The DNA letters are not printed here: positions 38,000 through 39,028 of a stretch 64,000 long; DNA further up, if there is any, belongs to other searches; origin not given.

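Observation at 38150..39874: Low-GC split HipA-like module in non-canonical order: kinase core first, then a 242-aa protein carrying a HipA-N-terminal-like domain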

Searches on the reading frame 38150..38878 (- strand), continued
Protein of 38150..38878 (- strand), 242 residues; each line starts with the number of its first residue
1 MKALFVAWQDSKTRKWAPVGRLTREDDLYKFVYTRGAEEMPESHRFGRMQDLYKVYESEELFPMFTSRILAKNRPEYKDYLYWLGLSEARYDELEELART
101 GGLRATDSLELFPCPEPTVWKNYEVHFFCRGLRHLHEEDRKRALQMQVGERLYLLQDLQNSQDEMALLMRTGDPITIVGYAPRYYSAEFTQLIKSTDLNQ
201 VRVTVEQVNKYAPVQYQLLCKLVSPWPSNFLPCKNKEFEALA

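Call 55: search_solved_structures(query=A3, max_evalue=10, show_alignments=5)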
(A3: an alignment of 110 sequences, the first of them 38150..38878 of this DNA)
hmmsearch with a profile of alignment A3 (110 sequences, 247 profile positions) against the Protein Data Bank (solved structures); distinct sequences matched with E-value up to 10: 25.
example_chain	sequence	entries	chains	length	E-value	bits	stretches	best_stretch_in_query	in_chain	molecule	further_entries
3k2y_A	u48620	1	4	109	4.1e-05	26.3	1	131-198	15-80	uncharacterized protein lp_0118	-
2mzn_A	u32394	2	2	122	0.0077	18.9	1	147-204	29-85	Helicase-like transcription factor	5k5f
4xzf_A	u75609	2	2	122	0.0077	18.9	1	147-204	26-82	Helicase-like transcription factor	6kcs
5bnh_A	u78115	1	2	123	0.0078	18.8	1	147-204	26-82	Helicase-like transcription factor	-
4s0n_A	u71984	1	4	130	0.0089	18.7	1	147-204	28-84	Helicase-like transcription factor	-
4xzg_A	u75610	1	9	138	0.01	18.5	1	147-204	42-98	Helicase-like transcription factor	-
4pjl_A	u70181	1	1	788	0.44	13.1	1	32-79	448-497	Unconventional myosin-VI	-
4pjj_A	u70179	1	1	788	0.49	13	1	32-79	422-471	Unconventional myosin-VI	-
4dbq_A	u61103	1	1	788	0.52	12.9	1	32-79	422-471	Myosin-VI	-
2vas_A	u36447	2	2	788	0.52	12.9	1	32-79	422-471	MYOSIN VI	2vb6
5o2l_A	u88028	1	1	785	0.52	12.9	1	32-79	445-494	Unconventional myosin-VI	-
2x51_A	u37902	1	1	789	0.52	12.9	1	32-79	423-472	MYOSIN-VI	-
4dbr_A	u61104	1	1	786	0.52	12.9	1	32-79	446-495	Myosin-VI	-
2v26_A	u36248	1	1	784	0.52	12.9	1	32-79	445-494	MYOSIN VI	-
4pfo_A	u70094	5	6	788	0.52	12.9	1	32-79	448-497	Unconventional myosin-VI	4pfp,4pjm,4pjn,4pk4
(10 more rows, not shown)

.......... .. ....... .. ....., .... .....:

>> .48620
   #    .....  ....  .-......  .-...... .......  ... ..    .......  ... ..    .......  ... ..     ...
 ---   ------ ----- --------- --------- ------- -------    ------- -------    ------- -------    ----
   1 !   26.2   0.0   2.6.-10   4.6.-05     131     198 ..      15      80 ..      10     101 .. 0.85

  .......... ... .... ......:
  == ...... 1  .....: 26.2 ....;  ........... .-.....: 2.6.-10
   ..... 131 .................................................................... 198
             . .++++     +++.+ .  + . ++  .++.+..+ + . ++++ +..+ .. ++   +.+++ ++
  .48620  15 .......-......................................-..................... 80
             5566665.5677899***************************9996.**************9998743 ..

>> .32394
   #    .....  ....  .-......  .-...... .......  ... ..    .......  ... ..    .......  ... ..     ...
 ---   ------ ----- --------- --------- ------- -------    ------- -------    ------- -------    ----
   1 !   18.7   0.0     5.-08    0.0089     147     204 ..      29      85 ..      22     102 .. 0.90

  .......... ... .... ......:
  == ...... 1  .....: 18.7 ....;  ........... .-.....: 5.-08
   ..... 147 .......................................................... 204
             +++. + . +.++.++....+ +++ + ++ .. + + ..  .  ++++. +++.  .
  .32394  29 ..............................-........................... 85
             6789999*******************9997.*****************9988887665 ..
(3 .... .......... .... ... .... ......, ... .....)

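Call 56: search_protein_families(library=pfam, alignment_id=A3, max_evalue=0.1)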
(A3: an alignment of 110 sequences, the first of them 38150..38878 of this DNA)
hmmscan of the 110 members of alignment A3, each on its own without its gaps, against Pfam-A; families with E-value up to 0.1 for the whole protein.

A. member 1, window:38150-38878:- (242 aa): 1 family
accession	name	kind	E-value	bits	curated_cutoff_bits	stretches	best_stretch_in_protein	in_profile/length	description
PF08797.16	HIRAN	-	6.6e-06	26.3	24.7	1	143-223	17-92/96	HIRAN domain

B. families by the number of members that match (of 110 scanned): 14 families
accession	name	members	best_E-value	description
PF08797.16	HIRAN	104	2.2e-14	HIRAN domain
PF13657.11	Couple_hipA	44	3.5e-07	HipA N-terminal domain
PF12158.14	DUF3592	1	0.0018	Domain of unknown function (DUF3592)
PF12539.13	Csm1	1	0.0034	Chromosome segregation protein Csm1/Pcs1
PF13120.11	DUF3974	1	0.0089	Domain of unknown function (DUF3974)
PF24804.1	DUF7705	1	0.016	Domain of unknown function (DUF7705)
PF23365.1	DUF7090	1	0.031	Family of unknown function (DUF7090)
PF14604.12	SH3_9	1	0.037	Variant SH3 domain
PF22184.2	CBM_56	1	0.045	Carbohydrate binding module family 56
PF23358.1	OST48_MD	1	0.053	OST48 middle domain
PF24406.1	nSTAND_NTPase4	1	0.054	Novel STAND NTPase 4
PF00821.23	PEPCK_GTP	1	0.059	Phosphoenolpyruvate carboxykinase C-terminal P-loop domain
PF12265.14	CAF1C_H4-bd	1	0.067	Histone-binding protein RBBP4 or subunit C of CAF1 complex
PF10128.15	OpcA_G6PD_assem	1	0.067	Glucose-6-phosphate dehydrogenase subunit N-terminal domain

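Call 58: search_protein_families(library=pfam, proteins=[L073:2361-5099:+, L038:2057-5317:+, L038:6829-9531:+, L068:45-4595:+, L007:1411-3078:+, L073:8731-12132:+, L037:10314-11777:+], max_evalue=0.00001)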
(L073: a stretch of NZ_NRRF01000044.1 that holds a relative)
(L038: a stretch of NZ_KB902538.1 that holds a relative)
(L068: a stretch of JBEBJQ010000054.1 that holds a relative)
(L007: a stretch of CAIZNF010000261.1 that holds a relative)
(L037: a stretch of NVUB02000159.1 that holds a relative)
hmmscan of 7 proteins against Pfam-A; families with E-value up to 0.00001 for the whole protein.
L073:2361-5099:+ (912 aa): 2 families
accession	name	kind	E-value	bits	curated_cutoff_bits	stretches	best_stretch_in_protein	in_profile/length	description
PF02384.22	N6_Mtase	-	1.5e-88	297.5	20.4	1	139-450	2-309/311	N-6 DNA Methylase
PF12161.14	HsdM_N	-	1.8e-12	48.5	24.5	1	10-124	3-134/135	HsdM N-terminal domain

L038:2057-5317:+ (1086 aa): 1 family
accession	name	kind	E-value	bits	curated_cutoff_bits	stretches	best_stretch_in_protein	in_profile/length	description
PF06634.17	DUF1156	-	1.8e-21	76.5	24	1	13-73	1-71/73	Protein of unknown function (DUF1156)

L038:6829-9531:+ (900 aa): 3 families
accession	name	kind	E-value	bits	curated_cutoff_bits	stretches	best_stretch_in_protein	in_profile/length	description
PF00271.37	Helicase_C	-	2.9e-14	53.7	23.5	1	688-792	18-110/110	Helicase conserved C-terminal domain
PF00176.29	SNF2-rel_dom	-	4.4e-10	39.6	24.9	1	257-431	20-179/290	SNF2-related domain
PF13091.12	PLDc_2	-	7.2e-10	39.3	27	1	62-177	48-132/132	PLD-like domain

L068:45-4595:+ (1516 aa): 7 families
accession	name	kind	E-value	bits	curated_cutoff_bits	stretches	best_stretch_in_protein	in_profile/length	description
PF18135.7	Type_ISP_C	-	3.8e-109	365.3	25.9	1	1096-1490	2-342/342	Type ISP C-terminal specificity domain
PF22240.1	ISP_coupler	-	3.6e-50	170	27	1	593-719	1-126/126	Type ISP restriction-modification enzyme, coupler domain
PF04851.21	ResIII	-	1.4e-29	103.6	22.5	1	23-223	2-163/164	Type III restriction enzyme, res subunit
PF00271.37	Helicase_C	-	2.8e-09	37.7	23.5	1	385-459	39-109/110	Helicase conserved C-terminal domain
PF00270.35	DEAD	-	6.1e-08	33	26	1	48-223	19-161/167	DEAD/DEAH box helicase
PF07669.17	Eco57I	-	2.2e-06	28.3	25.3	0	876-983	70-165/171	Eco57I restriction-modification methylase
PF02384.22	N6_Mtase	-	2.6e-06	27.4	20.4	1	722-912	4-158/311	N-6 DNA Methylase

L007:1411-3078:+ (555 aa): 1 family
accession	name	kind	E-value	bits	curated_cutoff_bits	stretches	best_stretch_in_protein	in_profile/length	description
PF01420.25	Methylase_S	-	1.3e-18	68.2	22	2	356-533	2-162/168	Type I restriction modification DNA specificity domain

L073:8731-12132:+ (1133 aa): 4 families
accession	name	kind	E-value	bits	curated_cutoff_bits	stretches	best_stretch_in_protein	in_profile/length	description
PF18766.7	SWI2_SNF2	-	3e-66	223.7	26.7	1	366-588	1-220/221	SWI2/SNF2 ATPase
PF04313.20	HSDR_N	-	2e-37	129.4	25.1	1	120-298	18-196/198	Type I restriction enzyme R protein N terminus (HSDR_N)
PF22679.2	T1R_D3-like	-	2.7e-32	112.8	27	1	629-772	2-157/158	Type I restriction enzyme subunit R domain 3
PF04851.21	ResIII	-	5.2e-17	62.7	22.5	1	361-521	2-162/164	Type III restriction enzyme, res subunit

L037:10314-11777:+ (487 aa): 5 families
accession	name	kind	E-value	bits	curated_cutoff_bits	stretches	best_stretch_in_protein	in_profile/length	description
PF00158.32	Sigma54_activat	-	1.3e-69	233.6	20.2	1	174-339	2-167/168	Sigma-54 interaction domain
PF00072.30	Response_reg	-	9.1e-31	106.7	30.2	1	43-152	1-110/111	Response regulator receiver domain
PF14532.12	Sigma54_activ_2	-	4.5e-24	85.7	25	1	174-344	1-138/138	Sigma-54 interaction domain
PF25601.1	AAA_lid_14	-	4.7e-23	81.3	27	1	345-415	1-71/87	AAA+ ATPase lid domain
PF02954.25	HTH_8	-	7e-15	54.9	22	1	444-484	2-42/42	Bacterial regulatory protein, Fis family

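Call 59: search_protein_families(library=padloc, proteins=[L073:2361-5099:+, L038:2057-5317:+, L038:6829-9531:+, L068:45-4595:+, L007:1411-3078:+, L073:8731-12132:+, L037:10314-11777:+], max_evalue=0.00001)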
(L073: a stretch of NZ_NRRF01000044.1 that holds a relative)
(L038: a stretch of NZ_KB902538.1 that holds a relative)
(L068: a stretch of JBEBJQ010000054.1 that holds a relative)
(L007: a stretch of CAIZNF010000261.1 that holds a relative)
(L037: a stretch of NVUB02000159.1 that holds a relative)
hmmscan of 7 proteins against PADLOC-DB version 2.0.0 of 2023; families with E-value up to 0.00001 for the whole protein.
L073:2361-5099:+ (912 aa): 23 families
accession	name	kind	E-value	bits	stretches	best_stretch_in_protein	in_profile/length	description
PDLC03027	MTase_I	-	0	1136.9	2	1-682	1-679/810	Type I methyltransferase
PDLC03032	MTase_I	-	3.7e-286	950.1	2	1-682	1-657/1001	Type I methyltransferase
PDLC03022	MTase_I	-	6.2e-162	538.9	3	116-720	143-752/857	Type I methyltransferase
PDLC03031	MTase_I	-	4.5e-98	327.5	2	58-682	85-722/834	Type I methyltransferase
PDLC03039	MTase_I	-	1.3e-55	186.8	1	3-448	2-453/708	Type I methyltransferase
PDLC03038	MTase_I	-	3e-52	175.6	1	3-451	4-458/896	Type I methyltransferase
PDLC03028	MTase_I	-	6.5e-47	158.2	1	72-453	810-1199/1236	Type I methyltransferase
PDLC03033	MTase_I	-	1.2e-41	141.3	1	129-445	168-493/541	Type I methyltransferase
PDLC03020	MTase_I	-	4.7e-41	139.2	1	137-359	159-392/410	Type I methyltransferase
PDLC03019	MTase_I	-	2.9e-39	133.1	2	133-413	140-421/932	Type I methyltransferase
PDLC03021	MTase_I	-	1.8e-36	124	1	129-449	134-457/491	Type I methyltransferase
PDLC04134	mad2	-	1.6e-34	117.6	1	3-412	136-485/492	mads_2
PDLC03026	MTase_I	-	2.4e-34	117.3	1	5-419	3-407/487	Type I methyltransferase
PDLC03035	MTase_I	-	2.3e-33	113.7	1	135-406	145-423/653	Type I methyltransferase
PDLC03029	MTase_I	-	3e-33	113.2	1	116-416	133-452/661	Type I methyltransferase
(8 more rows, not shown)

L038:2057-5317:+ (1086 aa): 8 families
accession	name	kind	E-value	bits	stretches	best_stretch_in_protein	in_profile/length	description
PDLC02189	DUF1156_MTase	-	5.8e-272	903.1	2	534-1083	387-941/944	-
PDLC03314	MTase_II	-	7.5e-193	641.2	3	541-1059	392-910/944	Type II methyltransferase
PDLC00660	HmaB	-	2.6e-24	83.2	2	628-892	487-781/967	DNA-adenine methylase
PDLC00661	HmaB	-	2.9e-23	79.7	2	626-898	486-787/973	DNA-adenine methylase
PDLC03352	MTase_II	-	2.3e-17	60.2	0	697-732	561-596/1023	Type II methyltransferase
PDLC03233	MTase_II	-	3.3e-14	50.4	1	176-298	107-233/731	Type II methyltransferase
PDLC02541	PglX|PglXI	-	2.3e-07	27.3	1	553-804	344-591/919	PglXI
PDLC03367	MTase_II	-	3.2e-06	23.8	0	195-229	45-79/633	Type II methyltransferase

L038:6829-9531:+ (900 aa): 40 families (the best 25 are shown)
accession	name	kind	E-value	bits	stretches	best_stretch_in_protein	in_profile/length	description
PDLC02193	PLD_Helicase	-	1e-237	789.6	1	1-895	2-905/905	-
PDLC02621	DrmD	-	2.5e-36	123.3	2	637-830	467-659/1040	DrmD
PDLC02619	DrmD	-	7e-36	121.7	2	747-830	489-572/872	DrmD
PDLC02707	PbeA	-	3.2e-33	113.2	1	3-380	9-395/672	PbeA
PDLC02500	BrxHI|BrxHII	-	3.4e-33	113.2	2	734-829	517-610/933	BrxHI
PDLC00659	HmaA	-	1.4e-31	107.2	2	688-846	515-665/1176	SNF2 helicase / DEAD-box helicase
PDLC02623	DrmD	-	2.5e-29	99.7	1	594-837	432-669/1040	DrmD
PDLC02504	BrxHI|BrxHII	-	9.3e-27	91.4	1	659-836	456-625/971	BrxHII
PDLC02704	PbeA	-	7.7e-25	85.4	1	4-320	9-343/682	PbeA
PDLC02572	DrmA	-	8.8e-25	84.8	1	633-802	461-632/1043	DrmA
PDLC02634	DrmD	-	9.4e-25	84.6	1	736-845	527-635/900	DrmD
PDLC02633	DrmD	-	8e-24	81.6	1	671-837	515-673/839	DrmD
PDLC02843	DpdE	-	7.2e-23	78.4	2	604-791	488-663/1091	DpdE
PDLC02632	DrmD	-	3.2e-20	70.2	1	678-809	514-642/662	DrmD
PDLC02853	DpdE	-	3.5e-20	69.6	1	686-820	487-628/985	DpdE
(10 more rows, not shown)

L068:45-4595:+ (1516 aa): 13 families
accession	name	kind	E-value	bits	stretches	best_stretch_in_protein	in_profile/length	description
PDLC03597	REase_MTase_IIG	-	0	2220.4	1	1-1514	142-1641/1646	Type IIG restriction enzyme-methyltransferase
PDLC03051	REase_MTase_I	-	0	1315.2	1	2-1513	153-1589/1591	Type I restriction enzyme-methyltransferase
PDLC03621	REase_MTase_IIG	-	4.3e-110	367.3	2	610-1268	171-817/1024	Type IIG restriction enzyme-methyltransferase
PDLC03610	REase_MTase_IIG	-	1.3e-42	144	2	912-1460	543-1040/1096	Type IIG restriction enzyme-methyltransferase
PDLC02707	PbeA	-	4e-28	96.4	1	9-481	237-636/672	PbeA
PDLC03631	REase_MTase_IIG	-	5.5e-27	92.1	1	692-1072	262-659/1086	Type IIG restriction enzyme-methyltransferase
PDLC04134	mad2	-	1.7e-24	84.5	1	618-1047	131-474/492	mads_2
PDLC02704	PbeA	-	6.4e-21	72.5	1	14-481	244-649/682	PbeA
PDLC02706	PbeA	-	2.6e-16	57.4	1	14-477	259-677/722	PbeA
PDLC02703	PbeA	-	4e-08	30.3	0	24-72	246-290/626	PbeA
PDLC01763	Cas3b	-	5.3e-08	30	1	47-110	267-335/762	-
PDLC02705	PbeA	-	1e-07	28.5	0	401-478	562-642/691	PbeA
PDLC03659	mREase_IV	-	8.6e-06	21.9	0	410-463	504-557/945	Type IV methyl-directed restriction enzyme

L007:1411-3078:+ (555 aa): 93 families (the best 25 are shown)
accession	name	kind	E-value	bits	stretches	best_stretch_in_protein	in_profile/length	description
PDLC03179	Specificity_I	-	5e-95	317.6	1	20-549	37-585/589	Type I specificity subunit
PDLC03195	Specificity_I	-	5.6e-88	293.8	2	225-554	187-511/512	Type I specificity subunit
PDLC03196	Specificity_I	-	1.2e-83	279.7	1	13-549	12-583/792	Type I specificity subunit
PDLC03076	Specificity_I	-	1.4e-73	246.8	2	23-253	6-236/488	Type I specificity subunit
PDLC03096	Specificity_I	-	8.6e-63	211.1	2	1-283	1-282/658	Type I specificity subunit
PDLC03189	Specificity_I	-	2.5e-54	182.9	2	299-547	185-408/459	Type I specificity subunit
PDLC03127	Specificity_I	-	2.6e-52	176.4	3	345-548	239-445/571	Type I specificity subunit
PDLC03169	Specificity_I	-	1.5e-45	154.5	2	299-539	195-402/461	Type I specificity subunit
PDLC03109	Specificity_I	-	7.9e-44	148.1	2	349-547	287-488/591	Type I specificity subunit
PDLC03056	Specificity_I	-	4.3e-43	145.7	3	216-406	387-587/590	Type I specificity subunit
PDLC04137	mad5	-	4.1e-41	139.5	2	357-537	2-177/392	mads_5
PDLC03079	Specificity_I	-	2.5e-36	123.9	2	298-522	204-414/470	Type I specificity subunit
PDLC03107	Specificity_I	-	3.6e-34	116.5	2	83-445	3-283/392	Type I specificity subunit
PDLC03150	Specificity_I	-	4.5e-34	116.1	1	355-549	242-433/475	Type I specificity subunit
PDLC03072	Specificity_I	-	9.8e-34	115.1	2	354-533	233-414/448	Type I specificity subunit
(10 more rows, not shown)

L073:8731-12132:+ (1133 aa): 7 families
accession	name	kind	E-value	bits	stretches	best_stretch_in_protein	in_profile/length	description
PDLC03044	REase_I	-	0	1111.4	1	99-1130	6-1030/1034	Type I restriction enzyme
PDLC03041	REase_I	-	2.8e-90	301.8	1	173-1015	87-969/1099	Type I restriction enzyme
PDLC03040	REase_I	-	6.1e-82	273.9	1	122-935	22-828/1029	Type I restriction enzyme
PDLC03048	REase_I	-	5e-65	218.2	1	198-821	85-707/976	Type I restriction enzyme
PDLC03046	REase_I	-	1.1e-28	97.8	2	231-427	133-329/1025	Type I restriction enzyme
PDLC03045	REase_I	-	5.2e-23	78.9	1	230-768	134-680/995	Type I restriction enzyme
PDLC03043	REase_I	-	9.7e-06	22.9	0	202-373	121-283/313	Type I restriction enzyme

L037:10314-11777:+ (487 aa): 3 families
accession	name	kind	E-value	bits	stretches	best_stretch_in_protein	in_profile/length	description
PDLC01995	RtcR_PspF2--CARF_AAA_HTH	-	6.3e-117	389.6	1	157-487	153-481/481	-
PDLC01994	RtcR_PspF1--CARF_AAA_HTH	-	5.4e-58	195.2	1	140-483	136-467/468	-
PDLC01993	RtcR--CARF_AAA_HTH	-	1.1e-53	180.4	1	181-412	190-430/523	-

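Call 71: search_dna_similar(query=window:38150-38878:-, collection=plasmids, mode=protein, max_rows=15)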
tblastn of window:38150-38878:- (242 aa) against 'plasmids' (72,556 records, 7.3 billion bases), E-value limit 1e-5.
Records with a match: 8; places in all: 8; records where one place covers at least 80% of the query: 6.
Best place of each record, by identity: <60% 8.
By first word of the organism name: Mycolicibacterium 4; Nostoc 1; Oscillatoria 1; Rhodococcus 1; Nocardiopsis 1.
By predicted mobility (MOB-suite, as given by PLSDB): mobilizable 4; non-mobilizable 3; conjugative 1.
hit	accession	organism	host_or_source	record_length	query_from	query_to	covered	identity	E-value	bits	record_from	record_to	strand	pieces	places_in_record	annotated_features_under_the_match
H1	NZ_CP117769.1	Nostoc sp. UHCC 0926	whole organism,lichen surface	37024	2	242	100%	40.4%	6e-49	179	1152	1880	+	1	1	HIRAN domain-containing protein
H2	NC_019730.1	Oscillatoria nigro-viridis PCC 7112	-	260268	2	242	100%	38.6%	1e-45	169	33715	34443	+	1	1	HIRAN domain-containing protein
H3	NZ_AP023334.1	Mycolicibacterium sp. TY66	-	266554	1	242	100%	28.7%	5e-20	96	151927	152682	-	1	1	hypothetical protein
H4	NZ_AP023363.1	Mycolicibacterium sp. TY81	-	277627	1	242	100%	28.7%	5e-20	96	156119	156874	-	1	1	hypothetical protein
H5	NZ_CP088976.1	Rhodococcus pyridinivorans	pure culture,soil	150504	4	225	92%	30.6%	1e-17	89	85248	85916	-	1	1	HIRAN domain-containing protein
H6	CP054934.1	Nocardiopsis flavescens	Single Cell,marine sediment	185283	4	230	94%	29.1%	2e-23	105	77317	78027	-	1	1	hypothetical protein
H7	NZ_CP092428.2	Mycolicibacterium rufum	-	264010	4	182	74%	28.6%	4e-7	58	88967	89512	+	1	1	HIRAN domain-containing protein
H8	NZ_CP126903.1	Mycolicibacterium vanbaalenii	cell culture,soil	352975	50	182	55%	32.1%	8e-8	60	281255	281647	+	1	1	HIRAN domain-containing protein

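Call 72: search_dna_similar(query=window:38150-38878:-, collection=phages, mode=protein, max_rows=10)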
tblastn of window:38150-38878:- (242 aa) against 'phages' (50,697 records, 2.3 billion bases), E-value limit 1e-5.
Records with a match: 5; places in all: 5; records where one place covers at least 80% of the query: 4.
Best place of each record, by identity: <60% 5.
By first word of the organism name: Vibrio 4; Clostridioides 1.
By host as written in the record: Vibrio cyclitrophicus 10N.286.55.A12 1; Vibrio cyclitrophicus 10N.222.46.E12 1; Vibrio cyclitrophicus 10N.222.46.F12 1; Vibrio cyclitrophicus 10N.286.45.B12 1; Clostridioides difficile CD500-12 1.
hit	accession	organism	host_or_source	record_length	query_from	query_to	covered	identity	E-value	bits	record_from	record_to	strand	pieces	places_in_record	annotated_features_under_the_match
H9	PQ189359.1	Vibrio phage 10N.286.55.A12_PE001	Vibrio cyclitrophicus 10N.286.55.A12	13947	1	240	99%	37.5%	6e-48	174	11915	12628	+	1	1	hypothetical protein (x2)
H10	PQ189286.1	Vibrio phage 10N.222.46.E12_PE001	Vibrio cyclitrophicus 10N.222.46.E12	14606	1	240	99%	37.1%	2e-47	173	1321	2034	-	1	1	hypothetical protein (x2)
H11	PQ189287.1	Vibrio phage 10N.222.46.F12_PE001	Vibrio cyclitrophicus 10N.222.46.F12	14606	1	240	99%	37.1%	2e-47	173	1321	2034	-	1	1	hypothetical protein (x2)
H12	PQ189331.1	Vibrio phage 10N.286.45.B12_PE002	Vibrio cyclitrophicus 10N.286.45.B12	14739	1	240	99%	37.1%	2e-47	173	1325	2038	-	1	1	hypothetical protein (x2)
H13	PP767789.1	Clostridioides phage phiCDKH02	Clostridioides difficile CD500-12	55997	4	193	79%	32.8%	3e-15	80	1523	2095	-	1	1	HIRAN domain-containing protein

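Call 73: get_annotated_region(hit=H9, flank=4000)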
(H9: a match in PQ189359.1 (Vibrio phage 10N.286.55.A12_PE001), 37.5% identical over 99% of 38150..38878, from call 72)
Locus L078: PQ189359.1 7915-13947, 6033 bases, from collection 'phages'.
description: Vibrio phage 10N.286.55.A12_PE001, complete genome.
organism: Vibrio phage 10N.286.55.A12_PE001 (NCBI taxid 3385339)
taxonomy: Viruses; Varidnaviria; Bamfordvirae; Preplasmiviricota; Tectiliviricetes; Vinavirales
host: Vibrio cyclitrophicus 10N.286.55.A12; source: seawater; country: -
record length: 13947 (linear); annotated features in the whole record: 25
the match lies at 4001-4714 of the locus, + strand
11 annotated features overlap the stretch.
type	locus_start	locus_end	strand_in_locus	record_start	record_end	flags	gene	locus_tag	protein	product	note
CDS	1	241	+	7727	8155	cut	-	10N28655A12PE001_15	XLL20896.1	hypothetical protein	-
CDS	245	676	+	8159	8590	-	-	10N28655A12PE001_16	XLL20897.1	hypothetical protein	-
CDS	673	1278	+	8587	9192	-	-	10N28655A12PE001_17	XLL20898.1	hypothetical protein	-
CDS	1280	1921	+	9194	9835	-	-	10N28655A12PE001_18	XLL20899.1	hypothetical protein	-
CDS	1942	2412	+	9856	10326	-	-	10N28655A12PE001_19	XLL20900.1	hypothetical protein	EXLYS_BPT7_Peptidoglycan_transglycosylase_gp16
CDS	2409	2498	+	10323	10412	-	-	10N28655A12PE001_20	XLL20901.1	hypothetical protein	-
CDS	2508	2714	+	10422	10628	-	-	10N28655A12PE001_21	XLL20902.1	hypothetical protein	-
CDS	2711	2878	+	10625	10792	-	-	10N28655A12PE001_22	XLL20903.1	hypothetical protein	-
CDS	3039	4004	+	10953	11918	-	-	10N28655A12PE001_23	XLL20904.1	hypothetical protein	HipA-like_C-terminal_domain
CDS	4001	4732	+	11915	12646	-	-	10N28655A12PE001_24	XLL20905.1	hypothetical protein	HIRAN_domain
CDS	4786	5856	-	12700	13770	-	-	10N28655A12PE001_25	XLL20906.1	hypothetical protein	Y1572_HAEIN_Putative_integrase/recombinase_HI_1572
